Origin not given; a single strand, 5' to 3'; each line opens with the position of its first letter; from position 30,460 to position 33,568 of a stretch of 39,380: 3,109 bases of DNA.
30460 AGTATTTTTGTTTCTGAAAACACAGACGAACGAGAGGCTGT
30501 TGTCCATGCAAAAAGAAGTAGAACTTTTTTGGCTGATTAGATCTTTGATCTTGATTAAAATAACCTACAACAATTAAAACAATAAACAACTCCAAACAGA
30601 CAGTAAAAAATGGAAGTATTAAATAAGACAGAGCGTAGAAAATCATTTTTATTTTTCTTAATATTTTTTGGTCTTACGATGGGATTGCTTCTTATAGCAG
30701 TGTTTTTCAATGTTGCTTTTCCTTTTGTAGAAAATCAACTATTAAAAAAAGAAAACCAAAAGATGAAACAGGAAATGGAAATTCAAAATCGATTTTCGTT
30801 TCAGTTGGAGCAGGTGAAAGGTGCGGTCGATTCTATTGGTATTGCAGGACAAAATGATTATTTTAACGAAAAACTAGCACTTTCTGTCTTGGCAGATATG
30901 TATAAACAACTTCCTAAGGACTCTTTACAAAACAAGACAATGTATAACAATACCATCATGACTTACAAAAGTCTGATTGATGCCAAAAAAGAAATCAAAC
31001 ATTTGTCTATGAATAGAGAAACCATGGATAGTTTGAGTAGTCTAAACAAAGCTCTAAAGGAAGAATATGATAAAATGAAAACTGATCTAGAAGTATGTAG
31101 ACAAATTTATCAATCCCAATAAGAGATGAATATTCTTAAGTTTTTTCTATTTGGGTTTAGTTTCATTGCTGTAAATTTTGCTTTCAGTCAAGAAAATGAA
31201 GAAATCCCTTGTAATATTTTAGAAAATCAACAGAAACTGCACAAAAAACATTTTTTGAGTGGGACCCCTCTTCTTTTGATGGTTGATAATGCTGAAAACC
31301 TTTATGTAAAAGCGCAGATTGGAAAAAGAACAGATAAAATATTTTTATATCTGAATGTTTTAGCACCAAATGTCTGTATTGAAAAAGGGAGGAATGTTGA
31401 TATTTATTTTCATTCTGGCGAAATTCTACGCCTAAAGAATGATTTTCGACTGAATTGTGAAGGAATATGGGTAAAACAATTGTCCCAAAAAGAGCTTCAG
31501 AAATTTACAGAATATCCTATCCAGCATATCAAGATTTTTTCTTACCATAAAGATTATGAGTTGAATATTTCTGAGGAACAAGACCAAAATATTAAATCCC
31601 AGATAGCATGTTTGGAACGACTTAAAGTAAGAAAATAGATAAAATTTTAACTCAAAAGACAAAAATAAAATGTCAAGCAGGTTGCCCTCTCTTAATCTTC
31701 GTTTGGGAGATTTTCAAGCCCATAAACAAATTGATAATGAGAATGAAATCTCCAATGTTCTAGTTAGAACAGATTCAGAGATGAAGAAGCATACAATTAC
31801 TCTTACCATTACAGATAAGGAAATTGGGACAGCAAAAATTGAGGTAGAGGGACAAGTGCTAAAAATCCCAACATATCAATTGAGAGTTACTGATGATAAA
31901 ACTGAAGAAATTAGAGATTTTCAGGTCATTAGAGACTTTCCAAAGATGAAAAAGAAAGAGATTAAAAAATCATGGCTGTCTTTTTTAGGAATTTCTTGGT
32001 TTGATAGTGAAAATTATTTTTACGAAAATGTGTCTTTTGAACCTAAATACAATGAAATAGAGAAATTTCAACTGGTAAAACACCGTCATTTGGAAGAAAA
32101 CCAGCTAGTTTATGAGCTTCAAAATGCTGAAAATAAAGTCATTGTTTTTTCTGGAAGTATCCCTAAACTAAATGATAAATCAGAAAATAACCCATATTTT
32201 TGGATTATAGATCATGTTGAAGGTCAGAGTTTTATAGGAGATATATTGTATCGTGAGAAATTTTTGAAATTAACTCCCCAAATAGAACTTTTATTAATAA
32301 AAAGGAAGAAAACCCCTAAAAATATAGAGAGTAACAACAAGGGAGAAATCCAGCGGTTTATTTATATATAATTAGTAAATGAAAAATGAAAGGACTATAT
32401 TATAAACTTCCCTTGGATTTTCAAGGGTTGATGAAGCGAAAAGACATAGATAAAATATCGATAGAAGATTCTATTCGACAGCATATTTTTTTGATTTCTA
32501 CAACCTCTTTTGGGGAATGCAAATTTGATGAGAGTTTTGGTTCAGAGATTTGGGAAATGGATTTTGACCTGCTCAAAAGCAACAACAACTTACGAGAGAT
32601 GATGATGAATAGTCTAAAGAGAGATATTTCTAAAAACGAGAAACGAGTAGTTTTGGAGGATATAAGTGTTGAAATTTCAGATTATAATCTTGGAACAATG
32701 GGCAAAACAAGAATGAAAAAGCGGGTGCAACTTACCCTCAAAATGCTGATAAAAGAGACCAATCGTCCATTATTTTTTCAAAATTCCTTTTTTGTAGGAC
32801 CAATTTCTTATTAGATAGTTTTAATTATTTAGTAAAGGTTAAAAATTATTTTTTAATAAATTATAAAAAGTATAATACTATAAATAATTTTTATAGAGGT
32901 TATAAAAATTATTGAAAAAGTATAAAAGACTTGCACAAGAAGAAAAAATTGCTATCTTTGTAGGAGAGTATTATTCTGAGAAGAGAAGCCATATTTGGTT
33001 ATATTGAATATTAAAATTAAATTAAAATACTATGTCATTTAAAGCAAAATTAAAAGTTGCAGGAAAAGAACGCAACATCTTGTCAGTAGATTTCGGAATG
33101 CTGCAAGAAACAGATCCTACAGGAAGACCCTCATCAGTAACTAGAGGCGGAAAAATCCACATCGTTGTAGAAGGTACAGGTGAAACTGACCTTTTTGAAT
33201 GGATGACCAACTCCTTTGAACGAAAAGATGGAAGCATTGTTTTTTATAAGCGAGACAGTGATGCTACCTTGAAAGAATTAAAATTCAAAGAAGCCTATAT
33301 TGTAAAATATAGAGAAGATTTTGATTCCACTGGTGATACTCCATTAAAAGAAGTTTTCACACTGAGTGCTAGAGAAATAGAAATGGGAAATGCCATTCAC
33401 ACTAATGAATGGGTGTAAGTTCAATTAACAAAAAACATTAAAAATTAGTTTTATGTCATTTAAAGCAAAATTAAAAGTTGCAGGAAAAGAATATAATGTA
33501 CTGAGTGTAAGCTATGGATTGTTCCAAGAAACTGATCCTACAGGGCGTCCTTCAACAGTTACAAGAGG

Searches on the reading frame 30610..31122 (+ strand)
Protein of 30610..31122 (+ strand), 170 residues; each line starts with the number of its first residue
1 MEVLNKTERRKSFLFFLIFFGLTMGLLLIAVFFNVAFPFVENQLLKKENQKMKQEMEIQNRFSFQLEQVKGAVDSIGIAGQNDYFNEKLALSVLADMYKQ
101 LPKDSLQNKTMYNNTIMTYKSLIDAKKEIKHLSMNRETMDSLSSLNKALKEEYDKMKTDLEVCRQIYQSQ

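Call 55: search_protein_families(library=pfam, proteins=[window:30610-31122:+], max_evalue=0.001)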
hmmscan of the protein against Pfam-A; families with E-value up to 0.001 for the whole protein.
window:30610-31122:+ (170 aa): 1 family
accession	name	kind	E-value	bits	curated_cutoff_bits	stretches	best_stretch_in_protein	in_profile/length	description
PF17561.7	TssO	-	1.9e-25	90.2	29.2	1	4-139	1-137/148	Type VI secretion system, TssO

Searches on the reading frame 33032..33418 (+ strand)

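Call 55: search_protein_families(library=pfam, proteins=[window:33032-33418:+], max_evalue=0.001)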
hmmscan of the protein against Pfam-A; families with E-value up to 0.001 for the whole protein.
window:33032-33418:+ (128 aa): 1 family
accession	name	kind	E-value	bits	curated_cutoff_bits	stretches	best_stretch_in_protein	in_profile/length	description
PF17642.6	TssD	-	2.7e-49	166.7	25.8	1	1-128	1-128/128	Hemolysin coregulated protein Hcp (TssD)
